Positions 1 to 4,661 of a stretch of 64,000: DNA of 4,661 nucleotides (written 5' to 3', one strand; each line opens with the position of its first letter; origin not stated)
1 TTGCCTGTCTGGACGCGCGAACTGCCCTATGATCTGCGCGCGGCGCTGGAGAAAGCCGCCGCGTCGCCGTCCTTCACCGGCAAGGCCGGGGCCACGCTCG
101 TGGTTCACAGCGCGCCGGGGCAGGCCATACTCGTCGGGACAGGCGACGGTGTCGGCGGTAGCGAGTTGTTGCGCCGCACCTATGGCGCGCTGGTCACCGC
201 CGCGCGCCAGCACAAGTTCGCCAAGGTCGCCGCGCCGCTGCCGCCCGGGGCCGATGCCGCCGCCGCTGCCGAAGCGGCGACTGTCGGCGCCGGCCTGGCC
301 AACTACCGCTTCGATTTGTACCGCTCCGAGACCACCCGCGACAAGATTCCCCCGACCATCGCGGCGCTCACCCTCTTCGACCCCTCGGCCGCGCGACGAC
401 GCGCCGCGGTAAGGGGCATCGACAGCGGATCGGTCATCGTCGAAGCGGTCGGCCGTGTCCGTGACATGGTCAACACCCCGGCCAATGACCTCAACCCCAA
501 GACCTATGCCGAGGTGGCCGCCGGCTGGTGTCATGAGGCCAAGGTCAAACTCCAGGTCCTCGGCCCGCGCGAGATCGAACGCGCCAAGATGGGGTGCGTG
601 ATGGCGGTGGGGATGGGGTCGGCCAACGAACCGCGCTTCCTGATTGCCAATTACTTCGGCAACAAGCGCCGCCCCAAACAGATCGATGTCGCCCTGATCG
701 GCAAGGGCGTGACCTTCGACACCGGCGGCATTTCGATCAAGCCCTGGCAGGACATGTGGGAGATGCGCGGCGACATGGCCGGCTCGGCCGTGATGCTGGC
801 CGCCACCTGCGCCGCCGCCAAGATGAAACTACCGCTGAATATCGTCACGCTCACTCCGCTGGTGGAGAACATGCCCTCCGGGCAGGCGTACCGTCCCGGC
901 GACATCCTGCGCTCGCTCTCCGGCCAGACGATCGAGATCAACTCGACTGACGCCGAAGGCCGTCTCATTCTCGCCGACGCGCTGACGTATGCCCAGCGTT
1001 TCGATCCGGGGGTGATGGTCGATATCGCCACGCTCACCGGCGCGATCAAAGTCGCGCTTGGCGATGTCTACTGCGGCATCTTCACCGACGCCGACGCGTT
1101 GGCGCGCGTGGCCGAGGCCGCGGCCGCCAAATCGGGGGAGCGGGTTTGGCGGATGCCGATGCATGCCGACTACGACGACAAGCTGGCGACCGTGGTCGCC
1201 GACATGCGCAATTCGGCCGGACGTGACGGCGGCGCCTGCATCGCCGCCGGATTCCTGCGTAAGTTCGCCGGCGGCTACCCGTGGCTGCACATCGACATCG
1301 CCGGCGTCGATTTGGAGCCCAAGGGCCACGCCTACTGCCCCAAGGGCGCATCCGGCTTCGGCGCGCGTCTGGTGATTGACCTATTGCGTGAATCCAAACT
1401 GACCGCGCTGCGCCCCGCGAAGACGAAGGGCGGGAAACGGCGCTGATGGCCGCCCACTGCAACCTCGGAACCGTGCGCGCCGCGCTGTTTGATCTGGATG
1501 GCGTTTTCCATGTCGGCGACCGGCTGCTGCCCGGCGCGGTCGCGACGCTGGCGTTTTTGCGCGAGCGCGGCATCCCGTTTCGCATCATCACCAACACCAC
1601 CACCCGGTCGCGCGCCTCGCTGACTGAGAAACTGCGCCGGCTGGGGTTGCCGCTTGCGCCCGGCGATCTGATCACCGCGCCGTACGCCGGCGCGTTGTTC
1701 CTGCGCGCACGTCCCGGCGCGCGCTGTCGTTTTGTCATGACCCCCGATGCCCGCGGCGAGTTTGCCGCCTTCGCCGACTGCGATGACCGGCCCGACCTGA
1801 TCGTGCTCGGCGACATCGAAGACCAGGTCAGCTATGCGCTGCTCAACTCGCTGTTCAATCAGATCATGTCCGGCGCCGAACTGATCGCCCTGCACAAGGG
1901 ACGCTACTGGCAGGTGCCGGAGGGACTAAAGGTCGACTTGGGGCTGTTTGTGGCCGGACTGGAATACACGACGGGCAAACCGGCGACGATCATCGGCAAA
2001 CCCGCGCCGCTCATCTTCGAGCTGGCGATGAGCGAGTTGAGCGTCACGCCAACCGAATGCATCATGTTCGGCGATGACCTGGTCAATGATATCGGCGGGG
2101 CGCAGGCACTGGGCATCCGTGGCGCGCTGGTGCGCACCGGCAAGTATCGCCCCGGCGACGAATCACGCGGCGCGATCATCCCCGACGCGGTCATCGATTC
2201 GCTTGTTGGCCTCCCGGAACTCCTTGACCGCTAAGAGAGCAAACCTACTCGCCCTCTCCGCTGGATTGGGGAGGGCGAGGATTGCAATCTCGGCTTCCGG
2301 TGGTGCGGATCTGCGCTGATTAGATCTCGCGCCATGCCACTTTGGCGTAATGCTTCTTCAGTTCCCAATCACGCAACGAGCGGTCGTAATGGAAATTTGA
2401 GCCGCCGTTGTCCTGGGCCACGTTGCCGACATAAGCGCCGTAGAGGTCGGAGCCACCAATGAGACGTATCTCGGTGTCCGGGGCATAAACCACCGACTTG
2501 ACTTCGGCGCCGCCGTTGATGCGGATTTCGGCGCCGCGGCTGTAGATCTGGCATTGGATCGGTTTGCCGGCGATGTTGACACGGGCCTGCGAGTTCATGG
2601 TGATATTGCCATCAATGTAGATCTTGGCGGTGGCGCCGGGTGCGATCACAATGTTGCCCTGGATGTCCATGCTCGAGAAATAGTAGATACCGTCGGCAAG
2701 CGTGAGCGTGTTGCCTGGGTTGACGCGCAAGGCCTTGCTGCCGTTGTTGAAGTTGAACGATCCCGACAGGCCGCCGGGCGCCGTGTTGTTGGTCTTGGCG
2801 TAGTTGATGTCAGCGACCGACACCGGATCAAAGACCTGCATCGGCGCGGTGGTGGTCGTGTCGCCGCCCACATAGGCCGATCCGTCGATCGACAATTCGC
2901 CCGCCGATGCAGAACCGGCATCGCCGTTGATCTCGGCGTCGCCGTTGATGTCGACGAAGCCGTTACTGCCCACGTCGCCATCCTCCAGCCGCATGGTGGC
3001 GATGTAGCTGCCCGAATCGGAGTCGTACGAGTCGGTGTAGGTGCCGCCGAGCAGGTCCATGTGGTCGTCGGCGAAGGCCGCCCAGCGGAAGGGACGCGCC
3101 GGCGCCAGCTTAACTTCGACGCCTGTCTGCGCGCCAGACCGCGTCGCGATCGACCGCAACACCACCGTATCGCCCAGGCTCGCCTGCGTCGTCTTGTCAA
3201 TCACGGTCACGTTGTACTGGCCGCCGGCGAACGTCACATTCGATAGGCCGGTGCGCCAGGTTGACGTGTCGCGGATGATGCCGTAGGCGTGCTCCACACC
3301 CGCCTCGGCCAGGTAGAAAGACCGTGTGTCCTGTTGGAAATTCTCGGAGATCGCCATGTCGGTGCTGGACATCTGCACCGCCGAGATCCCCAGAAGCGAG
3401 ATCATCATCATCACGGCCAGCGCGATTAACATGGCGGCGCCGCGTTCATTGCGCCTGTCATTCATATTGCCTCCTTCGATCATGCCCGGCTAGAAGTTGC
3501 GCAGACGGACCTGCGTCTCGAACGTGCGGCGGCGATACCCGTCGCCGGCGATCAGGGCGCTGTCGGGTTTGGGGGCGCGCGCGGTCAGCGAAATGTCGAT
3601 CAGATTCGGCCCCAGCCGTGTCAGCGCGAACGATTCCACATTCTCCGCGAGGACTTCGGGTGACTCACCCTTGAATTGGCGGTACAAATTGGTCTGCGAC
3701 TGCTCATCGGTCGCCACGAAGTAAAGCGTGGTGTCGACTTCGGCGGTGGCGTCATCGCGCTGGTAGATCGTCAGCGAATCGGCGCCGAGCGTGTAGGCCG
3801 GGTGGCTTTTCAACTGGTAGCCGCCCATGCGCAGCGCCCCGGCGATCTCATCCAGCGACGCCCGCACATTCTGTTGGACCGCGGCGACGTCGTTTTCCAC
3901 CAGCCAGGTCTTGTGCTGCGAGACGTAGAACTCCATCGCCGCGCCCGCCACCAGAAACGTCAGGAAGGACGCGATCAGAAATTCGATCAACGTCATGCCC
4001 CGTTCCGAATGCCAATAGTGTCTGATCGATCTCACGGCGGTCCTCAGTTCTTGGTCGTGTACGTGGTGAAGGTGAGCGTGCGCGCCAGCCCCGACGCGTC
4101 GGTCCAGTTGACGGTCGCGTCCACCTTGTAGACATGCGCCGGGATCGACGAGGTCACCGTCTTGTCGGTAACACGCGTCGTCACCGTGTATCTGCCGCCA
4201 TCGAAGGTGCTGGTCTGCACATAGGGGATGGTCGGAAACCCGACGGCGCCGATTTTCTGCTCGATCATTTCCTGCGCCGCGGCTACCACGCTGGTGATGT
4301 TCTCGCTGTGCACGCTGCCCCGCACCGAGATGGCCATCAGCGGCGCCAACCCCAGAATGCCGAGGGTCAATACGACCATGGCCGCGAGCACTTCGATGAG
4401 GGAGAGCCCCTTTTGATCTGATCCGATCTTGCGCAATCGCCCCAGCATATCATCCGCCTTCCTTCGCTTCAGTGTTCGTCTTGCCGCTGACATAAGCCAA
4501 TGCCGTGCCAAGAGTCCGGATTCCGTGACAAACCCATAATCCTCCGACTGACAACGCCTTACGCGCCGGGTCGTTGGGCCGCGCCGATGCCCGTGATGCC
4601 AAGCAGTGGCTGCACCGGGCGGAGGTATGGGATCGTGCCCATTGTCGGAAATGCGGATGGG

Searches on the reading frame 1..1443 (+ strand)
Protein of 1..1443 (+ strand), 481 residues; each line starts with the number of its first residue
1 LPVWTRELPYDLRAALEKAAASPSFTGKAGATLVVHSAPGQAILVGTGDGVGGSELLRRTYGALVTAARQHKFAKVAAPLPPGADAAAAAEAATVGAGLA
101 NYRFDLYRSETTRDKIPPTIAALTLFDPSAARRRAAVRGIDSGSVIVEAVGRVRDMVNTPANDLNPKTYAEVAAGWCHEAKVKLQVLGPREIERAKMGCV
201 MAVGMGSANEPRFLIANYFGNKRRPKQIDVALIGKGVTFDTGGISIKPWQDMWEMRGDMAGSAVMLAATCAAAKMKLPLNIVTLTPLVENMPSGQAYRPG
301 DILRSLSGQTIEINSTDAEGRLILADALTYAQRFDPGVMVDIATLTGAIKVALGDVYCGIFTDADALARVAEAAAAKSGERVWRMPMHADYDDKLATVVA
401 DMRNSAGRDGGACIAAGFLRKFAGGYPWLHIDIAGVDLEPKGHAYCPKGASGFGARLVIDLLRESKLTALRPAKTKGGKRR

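Call 76: search_protein_families(library=pfam, proteins=[window:1-1443:+], max_evalue=0.001)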
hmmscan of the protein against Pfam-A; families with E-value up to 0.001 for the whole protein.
window:1-1443:+ (481 aa): 2 families
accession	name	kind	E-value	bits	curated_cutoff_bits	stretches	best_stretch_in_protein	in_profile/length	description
PF00883.26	Peptidase_M17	-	4.3e-113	378.1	25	1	153-458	3-309/310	Cytosol aminopeptidase family, catalytic domain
PF02789.23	Peptidase_M17_N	-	4.2e-13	49.8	23.4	1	11-110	20-128/129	Cytosol aminopeptidase family, N-terminal domain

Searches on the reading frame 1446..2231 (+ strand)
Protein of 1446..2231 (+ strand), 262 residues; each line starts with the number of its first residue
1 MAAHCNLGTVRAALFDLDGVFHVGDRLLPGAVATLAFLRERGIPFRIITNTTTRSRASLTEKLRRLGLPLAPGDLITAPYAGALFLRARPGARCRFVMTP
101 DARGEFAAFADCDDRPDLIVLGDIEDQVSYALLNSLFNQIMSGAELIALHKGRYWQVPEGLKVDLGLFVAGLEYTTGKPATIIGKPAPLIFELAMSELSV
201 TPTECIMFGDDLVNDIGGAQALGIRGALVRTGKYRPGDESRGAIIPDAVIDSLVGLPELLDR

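Call 76: search_protein_families(library=pfam, proteins=[window:1446-2231:+], max_evalue=0.001)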
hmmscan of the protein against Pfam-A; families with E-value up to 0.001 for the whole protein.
window:1446-2231:+ (262 aa): 4 families
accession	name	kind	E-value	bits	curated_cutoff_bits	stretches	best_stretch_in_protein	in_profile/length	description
PF13344.12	Hydrolase_6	-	3.9e-20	72.2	27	1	14-105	2-94/101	Haloacid dehalogenase-like hydrolase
PF13242.12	Hydrolase_like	-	4.4e-20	71.8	22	1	183-254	2-73/75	HAD-hyrolase-like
PF00702.32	Hydrolase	-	1.9e-16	61.5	26.4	2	165-223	135-191/191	haloacid dehalogenase-like hydrolase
PF13419.12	HAD_2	-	1.2e-08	35.7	23.8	1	183-228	133-177/178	Haloacid dehalogenase-like hydrolase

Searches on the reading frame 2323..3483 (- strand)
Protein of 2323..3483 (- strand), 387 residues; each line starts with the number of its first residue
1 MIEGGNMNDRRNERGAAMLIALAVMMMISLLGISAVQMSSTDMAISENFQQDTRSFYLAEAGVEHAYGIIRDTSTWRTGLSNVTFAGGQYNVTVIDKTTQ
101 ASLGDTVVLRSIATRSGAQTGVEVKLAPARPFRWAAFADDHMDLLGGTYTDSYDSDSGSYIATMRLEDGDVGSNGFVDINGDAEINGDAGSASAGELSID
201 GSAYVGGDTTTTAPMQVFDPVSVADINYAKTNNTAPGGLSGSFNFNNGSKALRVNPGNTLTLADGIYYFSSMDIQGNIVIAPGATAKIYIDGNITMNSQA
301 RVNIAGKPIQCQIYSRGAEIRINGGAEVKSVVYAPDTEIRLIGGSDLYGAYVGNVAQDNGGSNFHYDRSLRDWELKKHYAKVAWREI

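Call 76: search_protein_families(library=pfam, proteins=[window:2323-3483:-], max_evalue=0.001)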
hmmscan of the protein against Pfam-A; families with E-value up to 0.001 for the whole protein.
window:2323-3483:- (387 aa): 2 families
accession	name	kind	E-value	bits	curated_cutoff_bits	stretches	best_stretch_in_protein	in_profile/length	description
PF23981.1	DUF7305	-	6.8e-18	65.7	27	1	273-372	81-184/185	Domain of unknown function (DUF7305)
PF14341.11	PilX_N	-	2.5e-08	34.2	25.5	1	14-64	1-51/51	PilX N-terminal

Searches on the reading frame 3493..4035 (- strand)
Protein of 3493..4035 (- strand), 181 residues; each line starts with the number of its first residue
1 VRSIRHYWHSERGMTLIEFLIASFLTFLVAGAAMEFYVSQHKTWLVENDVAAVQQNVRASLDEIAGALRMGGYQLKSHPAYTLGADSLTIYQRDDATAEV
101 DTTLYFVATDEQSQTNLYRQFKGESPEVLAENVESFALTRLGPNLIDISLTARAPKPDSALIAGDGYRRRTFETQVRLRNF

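Call 76: search_protein_families(library=pfam, proteins=[window:3493-4035:-], max_evalue=0.001)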
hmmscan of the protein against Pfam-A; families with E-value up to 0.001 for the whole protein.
window:3493-4035:- (181 aa): 1 family
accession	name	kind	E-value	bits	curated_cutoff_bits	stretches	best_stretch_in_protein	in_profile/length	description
PF07963.17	N_methyl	-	0.00021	21.1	21.2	1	9-34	2-27/27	Prokaryotic N-terminal methylation motif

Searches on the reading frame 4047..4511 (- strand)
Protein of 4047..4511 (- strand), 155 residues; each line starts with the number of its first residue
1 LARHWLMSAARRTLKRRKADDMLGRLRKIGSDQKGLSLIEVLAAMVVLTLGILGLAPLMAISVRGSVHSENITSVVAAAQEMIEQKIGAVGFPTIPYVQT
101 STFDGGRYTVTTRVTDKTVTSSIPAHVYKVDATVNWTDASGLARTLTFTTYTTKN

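Call 76: search_protein_families(library=pfam, proteins=[window:4047-4511:-], max_evalue=0.001)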
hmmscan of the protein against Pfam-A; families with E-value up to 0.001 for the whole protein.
window:4047-4511:- (155 aa): 1 family
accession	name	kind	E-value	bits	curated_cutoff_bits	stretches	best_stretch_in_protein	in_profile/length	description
PF07963.17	N_methyl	-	9.5e-06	25.4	21.2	1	32-55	3-26/27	Prokaryotic N-terminal methylation motif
